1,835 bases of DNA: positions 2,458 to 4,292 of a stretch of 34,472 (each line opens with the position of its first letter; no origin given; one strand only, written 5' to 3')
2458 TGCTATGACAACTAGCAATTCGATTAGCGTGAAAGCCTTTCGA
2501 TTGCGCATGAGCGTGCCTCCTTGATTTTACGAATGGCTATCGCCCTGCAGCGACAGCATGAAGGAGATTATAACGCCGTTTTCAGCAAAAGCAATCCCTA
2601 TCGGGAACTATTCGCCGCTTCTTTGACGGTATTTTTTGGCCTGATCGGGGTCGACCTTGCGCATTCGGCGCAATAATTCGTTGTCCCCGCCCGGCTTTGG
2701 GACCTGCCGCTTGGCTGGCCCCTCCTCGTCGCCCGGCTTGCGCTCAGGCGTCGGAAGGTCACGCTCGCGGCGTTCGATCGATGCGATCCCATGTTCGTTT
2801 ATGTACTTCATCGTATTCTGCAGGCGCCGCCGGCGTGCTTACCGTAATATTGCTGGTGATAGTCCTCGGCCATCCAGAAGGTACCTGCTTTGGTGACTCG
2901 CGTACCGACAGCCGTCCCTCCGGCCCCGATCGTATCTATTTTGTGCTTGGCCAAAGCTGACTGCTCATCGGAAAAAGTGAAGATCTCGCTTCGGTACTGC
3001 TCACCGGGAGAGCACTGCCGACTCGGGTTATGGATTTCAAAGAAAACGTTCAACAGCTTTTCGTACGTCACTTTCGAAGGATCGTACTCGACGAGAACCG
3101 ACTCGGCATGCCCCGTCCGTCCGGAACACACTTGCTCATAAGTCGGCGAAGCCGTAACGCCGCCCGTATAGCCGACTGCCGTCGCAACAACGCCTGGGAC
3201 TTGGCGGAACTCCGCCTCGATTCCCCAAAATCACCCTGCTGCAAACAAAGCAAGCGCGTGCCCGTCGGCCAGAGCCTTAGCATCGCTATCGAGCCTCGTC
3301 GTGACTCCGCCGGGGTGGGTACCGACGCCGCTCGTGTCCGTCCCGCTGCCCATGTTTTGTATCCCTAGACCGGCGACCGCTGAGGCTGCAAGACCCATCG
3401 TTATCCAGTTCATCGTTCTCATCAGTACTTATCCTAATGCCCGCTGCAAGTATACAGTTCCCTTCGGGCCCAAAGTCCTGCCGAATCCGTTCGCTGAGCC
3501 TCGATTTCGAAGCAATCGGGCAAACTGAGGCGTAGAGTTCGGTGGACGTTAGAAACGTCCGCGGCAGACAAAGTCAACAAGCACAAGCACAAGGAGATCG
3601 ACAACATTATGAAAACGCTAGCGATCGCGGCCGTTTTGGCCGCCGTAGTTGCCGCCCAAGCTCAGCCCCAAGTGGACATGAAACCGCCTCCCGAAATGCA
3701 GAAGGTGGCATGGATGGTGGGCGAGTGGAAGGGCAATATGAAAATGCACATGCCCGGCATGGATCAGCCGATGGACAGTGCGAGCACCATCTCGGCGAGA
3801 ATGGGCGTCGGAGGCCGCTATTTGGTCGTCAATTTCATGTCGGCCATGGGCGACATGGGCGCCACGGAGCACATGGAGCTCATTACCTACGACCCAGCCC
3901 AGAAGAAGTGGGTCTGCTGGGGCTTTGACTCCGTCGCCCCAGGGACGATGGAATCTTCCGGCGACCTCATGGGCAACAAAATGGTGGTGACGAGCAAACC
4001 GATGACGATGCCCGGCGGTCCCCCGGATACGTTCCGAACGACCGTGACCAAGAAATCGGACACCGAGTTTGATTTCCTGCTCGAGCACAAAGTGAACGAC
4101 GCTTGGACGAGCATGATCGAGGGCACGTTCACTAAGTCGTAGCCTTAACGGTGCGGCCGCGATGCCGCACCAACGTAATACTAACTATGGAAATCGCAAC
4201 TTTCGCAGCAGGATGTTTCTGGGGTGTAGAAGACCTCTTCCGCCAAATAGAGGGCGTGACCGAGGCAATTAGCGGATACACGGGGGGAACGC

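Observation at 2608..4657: Compact five-part module: UBact-like tag, Sec-type msrA, shared control region, Met-rich exported protein, Cys-type msrA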

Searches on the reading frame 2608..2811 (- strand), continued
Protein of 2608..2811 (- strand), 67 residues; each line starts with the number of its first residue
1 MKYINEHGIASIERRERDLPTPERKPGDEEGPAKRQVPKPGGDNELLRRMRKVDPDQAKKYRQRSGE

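Call 72: find_encoding_contigs(protein=P0007, flank=5000, max_places=2)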
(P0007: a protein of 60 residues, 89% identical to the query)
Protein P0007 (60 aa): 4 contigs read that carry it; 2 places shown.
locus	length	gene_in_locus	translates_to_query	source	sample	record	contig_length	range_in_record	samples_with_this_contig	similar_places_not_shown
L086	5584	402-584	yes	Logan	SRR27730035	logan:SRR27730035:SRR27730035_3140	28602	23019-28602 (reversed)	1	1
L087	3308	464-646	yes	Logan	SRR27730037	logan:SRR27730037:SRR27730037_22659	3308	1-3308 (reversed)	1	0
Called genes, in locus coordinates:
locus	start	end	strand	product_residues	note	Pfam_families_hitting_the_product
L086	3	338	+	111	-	?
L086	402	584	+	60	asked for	PF20513:UBact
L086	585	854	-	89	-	-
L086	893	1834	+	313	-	PF01300:Sua5_yciO_yrdC, PF03481:Sua5_C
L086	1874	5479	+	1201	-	PF02811:PHP, PF07733:DNA_pol3_alpha, PF17657:DNA_pol3_finger, PF14579:HHH_6, PF01336:tRNA_anti-codon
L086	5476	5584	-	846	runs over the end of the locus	PF16656:Pur_ac_phosph_N (weak)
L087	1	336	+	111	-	?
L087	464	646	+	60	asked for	PF20513:UBact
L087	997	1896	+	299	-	PF01300:Sua5_yciO_yrdC, PF03481:Sua5_C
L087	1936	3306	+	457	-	?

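Call 73: find_encoding_contigs(protein=P0004, flank=5000, max_places=2)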
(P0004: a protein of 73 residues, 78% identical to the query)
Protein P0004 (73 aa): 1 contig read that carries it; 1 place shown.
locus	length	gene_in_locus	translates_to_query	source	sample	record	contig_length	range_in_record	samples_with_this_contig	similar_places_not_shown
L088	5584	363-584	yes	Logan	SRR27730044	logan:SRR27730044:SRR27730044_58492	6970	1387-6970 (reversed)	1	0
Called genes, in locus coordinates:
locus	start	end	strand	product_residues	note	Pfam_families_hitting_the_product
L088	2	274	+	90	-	?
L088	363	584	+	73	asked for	PF20513:UBact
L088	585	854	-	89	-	-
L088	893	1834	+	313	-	PF01300:Sua5_yciO_yrdC, PF03481:Sua5_C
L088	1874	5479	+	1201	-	PF02811:PHP, PF07733:DNA_pol3_alpha, PF17657:DNA_pol3_finger, PF14579:HHH_6, PF01336:tRNA_anti-codon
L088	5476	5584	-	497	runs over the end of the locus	?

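Call 74: find_encoding_contigs(protein=P0013, flank=5000, max_places=2)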
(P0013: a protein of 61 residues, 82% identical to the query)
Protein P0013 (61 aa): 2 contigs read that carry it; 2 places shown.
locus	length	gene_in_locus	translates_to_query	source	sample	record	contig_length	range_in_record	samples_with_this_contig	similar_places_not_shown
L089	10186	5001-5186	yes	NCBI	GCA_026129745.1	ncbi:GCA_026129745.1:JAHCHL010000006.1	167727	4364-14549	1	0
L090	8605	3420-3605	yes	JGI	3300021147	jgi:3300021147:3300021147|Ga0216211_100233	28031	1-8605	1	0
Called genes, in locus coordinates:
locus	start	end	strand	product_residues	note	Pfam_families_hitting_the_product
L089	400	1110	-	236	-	-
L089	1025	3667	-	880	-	-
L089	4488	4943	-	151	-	PF00583:Acetyltransf_1, PF13673:Acetyltransf_10, PF13508:Acetyltransf_7, PF08445:FR47 (weak)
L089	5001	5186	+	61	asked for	PF20513:UBact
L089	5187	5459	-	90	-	-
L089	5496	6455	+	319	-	PF01300:Sua5_yciO_yrdC, PF03481:Sua5_C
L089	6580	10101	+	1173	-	PF02811:PHP, PF07733:DNA_pol3_alpha, PF17657:DNA_pol3_finger, PF14579:HHH_6, PF01336:tRNA_anti-codon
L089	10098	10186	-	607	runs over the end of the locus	PF00009:GTP_EFTU, PF01926:MMR_HSR1 (weak), PF03144:GTP_EFTU_D2 (weak), PF00679:EFG_C, PF21018:BipA_C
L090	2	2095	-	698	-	?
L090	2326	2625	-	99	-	-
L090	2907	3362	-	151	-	PF00583:Acetyltransf_1, PF13673:Acetyltransf_10, PF13508:Acetyltransf_7, PF08445:FR47 (weak)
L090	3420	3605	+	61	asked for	PF20513:UBact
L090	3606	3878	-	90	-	-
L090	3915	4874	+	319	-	PF01300:Sua5_yciO_yrdC, PF03481:Sua5_C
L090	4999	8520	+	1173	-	PF02811:PHP, PF07733:DNA_pol3_alpha, PF17657:DNA_pol3_finger, PF14579:HHH_6, PF01336:tRNA_anti-codon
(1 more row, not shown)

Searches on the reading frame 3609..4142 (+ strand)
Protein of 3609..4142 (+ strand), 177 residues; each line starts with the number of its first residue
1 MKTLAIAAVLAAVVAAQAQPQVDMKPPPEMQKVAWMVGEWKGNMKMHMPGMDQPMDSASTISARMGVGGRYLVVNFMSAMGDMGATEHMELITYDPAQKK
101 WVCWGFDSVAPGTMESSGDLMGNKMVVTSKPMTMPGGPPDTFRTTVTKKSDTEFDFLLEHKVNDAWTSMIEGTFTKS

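Call 6: search_protein_families(library=pfam, proteins=[window:3609-4142:+], max_evalue=0.01)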
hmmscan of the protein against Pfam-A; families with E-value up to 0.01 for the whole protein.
window:3609-4142:+ (177 aa): 1 family
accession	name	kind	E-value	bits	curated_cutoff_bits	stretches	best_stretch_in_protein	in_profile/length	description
PF07617.17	DUF1579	-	6.4e-16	59.1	25.2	1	27-176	3-155/155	Protein of unknown function (DUF1579)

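Call 7: search_protein_families(library=ncbifam, proteins=[window:3609-4142:+], max_evalue=0.01)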
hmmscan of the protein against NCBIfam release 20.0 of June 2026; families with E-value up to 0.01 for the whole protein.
window:3609-4142:+ (177 aa): 0 families

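Call 15: find_encoding_contigs(protein=window:3609-4142:+, flank=10000, max_places=10)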
Protein window:3609-4142:+ (177 aa): 2 contigs read that carry it; 2 places shown.
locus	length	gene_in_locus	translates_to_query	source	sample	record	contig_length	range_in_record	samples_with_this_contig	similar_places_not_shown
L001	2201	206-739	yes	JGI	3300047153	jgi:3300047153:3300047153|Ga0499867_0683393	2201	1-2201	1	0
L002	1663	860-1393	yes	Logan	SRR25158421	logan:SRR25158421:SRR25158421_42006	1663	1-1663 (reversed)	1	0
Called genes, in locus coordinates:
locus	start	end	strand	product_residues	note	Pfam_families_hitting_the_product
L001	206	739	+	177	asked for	PF07617:DUF1579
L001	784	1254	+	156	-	PF01625:PMSR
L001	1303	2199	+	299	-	?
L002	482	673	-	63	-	-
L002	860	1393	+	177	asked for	PF07617:DUF1579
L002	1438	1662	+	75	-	?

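Call 24: find_homologous_proteins(query=window:3609-4142:+, max_evalue=0.001)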
Query window:3609-4142:+ (177 aa): 1 proteins with E <= 0.001 among 101 candidates.
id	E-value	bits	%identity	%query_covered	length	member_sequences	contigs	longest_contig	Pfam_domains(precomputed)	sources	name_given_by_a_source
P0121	6.8e-114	395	99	100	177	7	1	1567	PF07617.18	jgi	jgi:hypothetical protein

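Call 26: find_related_loci(query=A1, collection=genome_contigs, flank=6000)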
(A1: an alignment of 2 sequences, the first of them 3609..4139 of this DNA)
Query A1 (177 aa) in genome_contigs; peptide patterns used: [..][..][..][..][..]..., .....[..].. (x = any residue, [..] = any of these).
101 stretches matched a pattern; 2 encode a relative of the query (tblastn E <= 1e-3); 2 distinct loci.
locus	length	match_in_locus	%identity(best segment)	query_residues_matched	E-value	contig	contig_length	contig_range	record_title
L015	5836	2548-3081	51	1-176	6e-51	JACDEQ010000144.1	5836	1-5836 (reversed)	MAG: Armatimonadetes bacterium isolate MGR_bin364 SD2903_NODE_3128_length_5836_cov_0.784376, whole genome shotgun sequen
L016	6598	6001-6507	51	9-176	1e-50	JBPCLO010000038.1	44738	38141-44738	MAG: Fimbriimonadales bacterium isolate TH_ant_mag_80 S1Ck127_2741379_flag_0_multi_11.9975_len_44738, whole genome shotg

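Call 56: search_solved_structures(query=window:3609-4139:+, max_evalue=10, show_alignments=2)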
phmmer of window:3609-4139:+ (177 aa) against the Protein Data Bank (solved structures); distinct sequences matched with E-value up to 10: 7.
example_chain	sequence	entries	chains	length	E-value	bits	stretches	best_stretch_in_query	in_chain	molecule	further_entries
8cia_A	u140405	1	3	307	0.0012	21.5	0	56-102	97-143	Kelch-like protein 20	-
8cia_E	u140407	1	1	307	0.0012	21.5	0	56-102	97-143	Kelch like family member 20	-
8cia_B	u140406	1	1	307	0.0016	21.1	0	56-102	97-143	Kelch like family member 20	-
5yq4_A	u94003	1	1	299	0.004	19.8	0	56-102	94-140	Kelch-like protein 20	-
6gy5_A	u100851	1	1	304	0.0043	19.7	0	56-102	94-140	Kelch-like protein 20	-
8pjr_A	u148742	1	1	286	0.029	17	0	37-102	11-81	SAKe6AC-LB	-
8pjw_A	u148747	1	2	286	1.9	11.1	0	47-113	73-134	SAKe6FE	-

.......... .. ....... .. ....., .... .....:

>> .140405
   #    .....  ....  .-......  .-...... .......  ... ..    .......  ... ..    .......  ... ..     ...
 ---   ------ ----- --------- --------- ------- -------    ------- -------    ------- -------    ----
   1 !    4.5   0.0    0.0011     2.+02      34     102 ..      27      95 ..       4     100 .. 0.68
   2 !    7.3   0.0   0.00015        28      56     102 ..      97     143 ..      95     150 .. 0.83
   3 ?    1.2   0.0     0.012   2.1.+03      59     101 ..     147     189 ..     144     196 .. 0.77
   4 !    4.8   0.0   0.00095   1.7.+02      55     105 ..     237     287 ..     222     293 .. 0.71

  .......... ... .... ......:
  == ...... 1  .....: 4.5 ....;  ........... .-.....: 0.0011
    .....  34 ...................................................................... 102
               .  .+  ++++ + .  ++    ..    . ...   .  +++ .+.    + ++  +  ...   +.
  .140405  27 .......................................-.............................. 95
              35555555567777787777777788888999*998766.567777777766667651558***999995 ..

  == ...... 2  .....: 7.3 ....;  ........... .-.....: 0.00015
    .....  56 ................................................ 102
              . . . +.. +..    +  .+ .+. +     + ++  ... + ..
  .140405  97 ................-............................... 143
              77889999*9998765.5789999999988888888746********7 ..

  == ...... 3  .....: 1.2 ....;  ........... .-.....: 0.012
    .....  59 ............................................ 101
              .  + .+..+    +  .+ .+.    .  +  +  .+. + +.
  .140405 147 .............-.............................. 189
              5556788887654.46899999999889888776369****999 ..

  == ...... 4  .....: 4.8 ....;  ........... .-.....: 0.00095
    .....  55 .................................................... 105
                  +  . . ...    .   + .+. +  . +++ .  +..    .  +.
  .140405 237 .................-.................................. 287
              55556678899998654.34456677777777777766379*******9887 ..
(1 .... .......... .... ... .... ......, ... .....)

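Call 58: search_protein_representatives(protein=window:3609-4139:+)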
Query: 177 residues. Proteins with E-value up to 0.001 (for the whole library): 721; up to 1e-10: 162; up to 1e-30: 8. The best 150 are listed.
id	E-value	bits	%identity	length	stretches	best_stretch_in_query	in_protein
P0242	2.1e-45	170.5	51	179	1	7-176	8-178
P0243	1.9e-42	160.8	30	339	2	6-177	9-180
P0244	4.7e-39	149.8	29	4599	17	89-158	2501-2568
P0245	4.6e-34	133.6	100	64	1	114-177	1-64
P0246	5.6e-33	130.0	46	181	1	5-177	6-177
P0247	1.0e-31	126.0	40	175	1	4-176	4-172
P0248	1.3e-31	125.6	32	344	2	4-176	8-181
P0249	7.6e-31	123.1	41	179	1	4-176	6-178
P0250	2.2e-30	121.6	40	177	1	7-176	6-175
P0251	3.2e-30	121.1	41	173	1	5-176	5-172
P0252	1.4e-29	119.0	38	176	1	2-176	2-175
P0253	1.9e-29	118.6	38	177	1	1-176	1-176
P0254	3.1e-29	117.9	42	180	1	10-176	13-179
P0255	6.3e-29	116.9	41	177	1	4-176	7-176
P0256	1.3e-28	115.9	37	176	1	9-175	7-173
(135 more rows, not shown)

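Call 68: search_dna_similar(query=window:3609-4139:+, collection=plasmids, mode=protein, max_evalue=0.001, max_rows=20)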
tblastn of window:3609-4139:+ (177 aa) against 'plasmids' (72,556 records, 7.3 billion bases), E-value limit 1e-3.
No match.

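Call 76: predict_structure(protein=window:3609-4139:+)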
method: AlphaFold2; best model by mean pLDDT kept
length: 177 residues; sequences in the alignment: 1
mean_pLDDT: 56.0   pTM: 0.53
mean pLDDT of the five models: 56.0, 55.4, 54.0, 45.3, 37.9
residues with pLDDT >= 90: 0; 70-90: 30; 50-70: 88; < 50: 59
segments of 3 or more residues with pLDDT < 50: 1-5, 9-38, 78-87, 107-115
pLDDT, mean of each block of 10 residues (from residue 1): 47 44 39 42 57 57 53 54 46 55 50 49 68 59 76 75 73 67
secondary structure, 60 per line:
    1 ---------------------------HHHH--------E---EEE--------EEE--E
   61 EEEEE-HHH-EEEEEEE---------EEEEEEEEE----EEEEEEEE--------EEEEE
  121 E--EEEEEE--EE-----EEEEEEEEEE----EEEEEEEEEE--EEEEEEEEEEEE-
elements in order: H28-31 E44-46 E55-57 E60-65 E71-77 E87-95 E100-107 E116-121 E124-129 E139-148 E153-162 E165-176

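Call 78: fold_search(model_id=the predicted structure, library=pdb)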
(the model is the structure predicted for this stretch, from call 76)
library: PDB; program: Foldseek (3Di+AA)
matches with E <= 10: 1451; with E <= 0.001: 3
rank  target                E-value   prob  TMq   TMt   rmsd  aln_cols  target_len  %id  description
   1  7sfp                  5.2e-06  1.00  0.54  0.62   5.8       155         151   12  Crystal structure of OssO, a spirocyclase involved in the biosynthesis of ossamycin (released 2022-08-17)
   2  7sfn_B                1.9e-05  1.00  0.52  0.58   7.7       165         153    8  Crystal structure of OlmO, a spirocyclase involved in the biosynthesis of oligomycin (released 2022-08-17)
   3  7sfn_A                4.2e-05  1.00  0.55  0.64   5.5       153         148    6  Crystal structure of OlmO, a spirocyclase involved in the biosynthesis of oligomycin (released 2022-08-17)
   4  7oui_O                2.4e-03  0.47  0.18  0.17  16.8       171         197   12  Structure of C2S2M2-type Photosystem supercomplex from Arabidopsis thaliana (digitonin-extracted) (released 2021-08-18)
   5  4ymy                  2.5e-03  1.00  0.46  0.51   5.5       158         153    9  Crystal structure of mutant nitrobindin M75A/H76L/Q96C/M148L/H158A (NB11) from Arabidopsis thaliana (released 2015-12-30)
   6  3wjb_A                3.7e-03  1.00  0.52  0.59   5.0       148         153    9  Crystal structure of mutant nitrobindin M75L/H76L/Q96C/M148L/H158L (NB4) from Arabidopsis thaliana (released 2014-04-09)
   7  6czg_A                5.1e-03  1.00  0.37  0.52   7.7       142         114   13  Structure of a redesigned beta barrel, b11L5F_LGL (released 2018-09-19)
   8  2fwv                  8.3e-03  1.00  0.49  0.46   5.2       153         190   12  Crystal Structure of Rv0813 (released 2006-08-03)
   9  6s8v_A                8.7e-03  0.99  0.38  0.39   9.9       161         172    9  Structure of the high affinity Anticalin P3D11 in complex with the human CD98 heavy chain ectodomain (released 2020-03-04)
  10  2o62_A                1.1e-02  1.00  0.49  0.35   4.9       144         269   12  CRYSTAL STRUCTURE OF A PROTEIN WITH UNKNOWN FUNCTION FROM DUF3598 FAMILY (NPUN_R4044) FROM NOSTOC PUNCTIFORME PCC 7310 (released 2007-02-13)
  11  4mvk_A                1.1e-02  0.92  0.28  0.29  13.1       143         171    6  Crystal structure of an engineered lipocalin (Anticalin US7) in complex with the Alzheimer amyloid peptide fragment VF (released 2015-08-12)
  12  7hu0_B                1.3e-02  0.35  0.20  0.14  16.7       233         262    9  PanDDA analysis group deposition -- Crystal Structure of FatA in complex with Z728939702 (released 2025-08-13)
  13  3szi_E                1.6e-02  0.97  0.31  0.40   7.0       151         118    7  Structure of apo shwanavidin (P21 form) (released 2012-04-25)
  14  3szi_L                1.6e-02  0.97  0.31  0.39   7.0       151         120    7  Structure of apo shwanavidin (P21 form) (released 2012-04-25)
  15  3bbj_B                1.6e-02  0.54  0.23  0.17  17.5       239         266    9  CRYSTAL STRUCTURE OF A PUTATIVE THIOESTERASE II (TFU_2367) FROM THERMOBIFIDA FUSCA YX AT 2.45 A RESOLUTION (released 2007-11-20)
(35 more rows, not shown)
